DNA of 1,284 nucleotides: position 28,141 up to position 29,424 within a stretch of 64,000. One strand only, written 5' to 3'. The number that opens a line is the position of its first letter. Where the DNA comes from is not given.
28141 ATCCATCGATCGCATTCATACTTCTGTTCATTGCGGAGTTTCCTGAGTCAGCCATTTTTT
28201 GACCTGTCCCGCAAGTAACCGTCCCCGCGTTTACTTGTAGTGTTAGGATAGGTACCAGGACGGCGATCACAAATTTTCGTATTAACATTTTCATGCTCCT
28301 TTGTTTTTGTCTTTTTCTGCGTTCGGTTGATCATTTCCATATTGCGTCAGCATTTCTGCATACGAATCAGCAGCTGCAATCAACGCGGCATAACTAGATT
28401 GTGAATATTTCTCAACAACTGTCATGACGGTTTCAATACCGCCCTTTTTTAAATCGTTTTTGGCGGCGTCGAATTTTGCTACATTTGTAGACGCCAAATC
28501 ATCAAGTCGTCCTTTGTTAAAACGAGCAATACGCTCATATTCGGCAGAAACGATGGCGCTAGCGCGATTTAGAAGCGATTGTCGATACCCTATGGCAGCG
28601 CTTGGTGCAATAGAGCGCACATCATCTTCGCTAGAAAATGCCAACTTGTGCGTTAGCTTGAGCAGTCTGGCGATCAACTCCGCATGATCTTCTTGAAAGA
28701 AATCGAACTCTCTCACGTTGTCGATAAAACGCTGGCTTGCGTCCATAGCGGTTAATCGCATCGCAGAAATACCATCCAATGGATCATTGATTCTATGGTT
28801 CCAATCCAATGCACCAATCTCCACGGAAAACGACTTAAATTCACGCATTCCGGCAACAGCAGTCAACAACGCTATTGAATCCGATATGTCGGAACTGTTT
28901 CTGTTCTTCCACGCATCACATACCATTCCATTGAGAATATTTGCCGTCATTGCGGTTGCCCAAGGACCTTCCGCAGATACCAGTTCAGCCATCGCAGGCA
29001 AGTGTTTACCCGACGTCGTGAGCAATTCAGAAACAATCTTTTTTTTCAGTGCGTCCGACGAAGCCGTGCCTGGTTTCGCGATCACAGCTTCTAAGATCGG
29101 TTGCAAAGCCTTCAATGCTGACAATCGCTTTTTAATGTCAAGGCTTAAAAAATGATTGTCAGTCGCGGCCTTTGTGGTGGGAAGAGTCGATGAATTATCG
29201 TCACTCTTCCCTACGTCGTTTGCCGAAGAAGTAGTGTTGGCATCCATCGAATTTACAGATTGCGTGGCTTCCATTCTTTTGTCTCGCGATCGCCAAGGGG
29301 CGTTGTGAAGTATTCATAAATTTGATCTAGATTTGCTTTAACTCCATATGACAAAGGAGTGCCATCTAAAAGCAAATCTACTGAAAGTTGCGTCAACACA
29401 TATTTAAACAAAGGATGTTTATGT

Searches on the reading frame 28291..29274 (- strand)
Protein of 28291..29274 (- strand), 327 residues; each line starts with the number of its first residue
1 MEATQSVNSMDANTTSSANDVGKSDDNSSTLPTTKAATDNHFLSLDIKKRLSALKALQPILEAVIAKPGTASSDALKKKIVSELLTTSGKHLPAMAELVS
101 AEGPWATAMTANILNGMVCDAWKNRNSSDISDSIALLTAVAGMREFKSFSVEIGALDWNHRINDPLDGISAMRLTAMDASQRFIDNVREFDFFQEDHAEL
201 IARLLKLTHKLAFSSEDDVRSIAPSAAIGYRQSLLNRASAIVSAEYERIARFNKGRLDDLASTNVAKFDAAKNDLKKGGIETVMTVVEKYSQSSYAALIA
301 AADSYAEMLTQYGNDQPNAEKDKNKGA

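Call 43: search_protein_families(library=pfam, proteins=[window:28291-29274:-], max_evalue=0.001)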
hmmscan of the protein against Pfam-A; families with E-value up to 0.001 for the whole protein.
window:28291-29274:- (327 aa): 1 family
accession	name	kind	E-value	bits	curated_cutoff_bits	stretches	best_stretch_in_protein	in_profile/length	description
PF18501.6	REC1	-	0.00045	20.7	37.4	0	72-221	50-183/250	Alpha helical recognition lobe domain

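Call 67: search_protein_families(library=ncbifam, proteins=[window:28291-29274:-], max_evalue=0.001)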
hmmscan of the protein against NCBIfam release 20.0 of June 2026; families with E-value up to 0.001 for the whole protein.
window:28291-29274:- (327 aa): 0 families

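Call 90: search_protein_families(library=padloc, proteins=[window:28291-29274:-], max_evalue=0.001)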
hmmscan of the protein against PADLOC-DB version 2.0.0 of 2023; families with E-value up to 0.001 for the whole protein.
window:28291-29274:- (327 aa): 0 families
